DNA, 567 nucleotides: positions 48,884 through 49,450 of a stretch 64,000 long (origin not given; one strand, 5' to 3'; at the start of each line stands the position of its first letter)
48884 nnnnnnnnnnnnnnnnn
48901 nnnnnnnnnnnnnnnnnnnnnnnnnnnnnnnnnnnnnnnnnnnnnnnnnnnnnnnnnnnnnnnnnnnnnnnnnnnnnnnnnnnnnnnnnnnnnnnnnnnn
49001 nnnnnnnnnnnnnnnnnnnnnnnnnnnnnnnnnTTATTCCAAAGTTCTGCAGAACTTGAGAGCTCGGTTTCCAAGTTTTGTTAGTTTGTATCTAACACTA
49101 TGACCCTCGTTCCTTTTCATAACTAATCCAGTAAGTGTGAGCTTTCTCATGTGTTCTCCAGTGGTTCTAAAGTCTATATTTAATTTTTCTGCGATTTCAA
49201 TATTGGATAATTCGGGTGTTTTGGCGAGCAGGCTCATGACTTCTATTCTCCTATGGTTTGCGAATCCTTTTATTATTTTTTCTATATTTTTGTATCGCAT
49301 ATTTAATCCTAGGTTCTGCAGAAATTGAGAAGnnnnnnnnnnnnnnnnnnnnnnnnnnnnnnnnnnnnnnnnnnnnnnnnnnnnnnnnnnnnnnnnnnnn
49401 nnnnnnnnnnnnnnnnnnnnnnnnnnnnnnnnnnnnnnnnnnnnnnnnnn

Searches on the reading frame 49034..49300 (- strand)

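Call 64: search_protein_families(library=pfam, proteins=[window:49034-49300:-], max_evalue=0.01)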
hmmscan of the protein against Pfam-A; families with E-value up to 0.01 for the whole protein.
window:49034-49300:- (88 aa): 11 families
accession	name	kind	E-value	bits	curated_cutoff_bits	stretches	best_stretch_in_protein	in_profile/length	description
PF13412.12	HTH_24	-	3.1e-07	30.3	21.9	1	16-60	3-47/48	Winged helix-turn-helix DNA-binding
PF01047.28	MarR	-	0.00021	21.5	24.6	1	16-63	3-50/59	MarR family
PF01022.26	HTH_5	-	0.00027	21.2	22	1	17-60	3-45/47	Bacterial regulatory protein, arsR family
PF14947.12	HTH_45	-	0.00057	20.3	25.5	1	29-87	18-72/77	Winged helix-turn-helix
PF23871.1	DUF7226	-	0.00091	19.6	27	1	19-81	3-65/142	Domain of unknown function (DUF7226)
PF08100.18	Dimerisation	-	0.00096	19.4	25.6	1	21-81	30-91/93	O-methyltransferase dimerisation domain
PF01978.25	TrmB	-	0.0018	18.5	25.6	1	24-73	16-64/68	Sugar-specific transcriptional regulator TrmB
PF02002.24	TFIIE_alpha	-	0.002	18.4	22.9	1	6-62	3-59/105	TFIIE alpha subunit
PF25213.1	HVO_A0261_N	-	0.0026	18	35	1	16-82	11-72/86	HVO_A0261 N-terminal domain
PF00196.25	GerE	-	0.0064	16.5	23.5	0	17-54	6-41/57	Bacterial regulatory proteins, luxR family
PF25212.1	HVO_A0114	-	0.0083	16.3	27.6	1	15-70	21-76/84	HVO_A0114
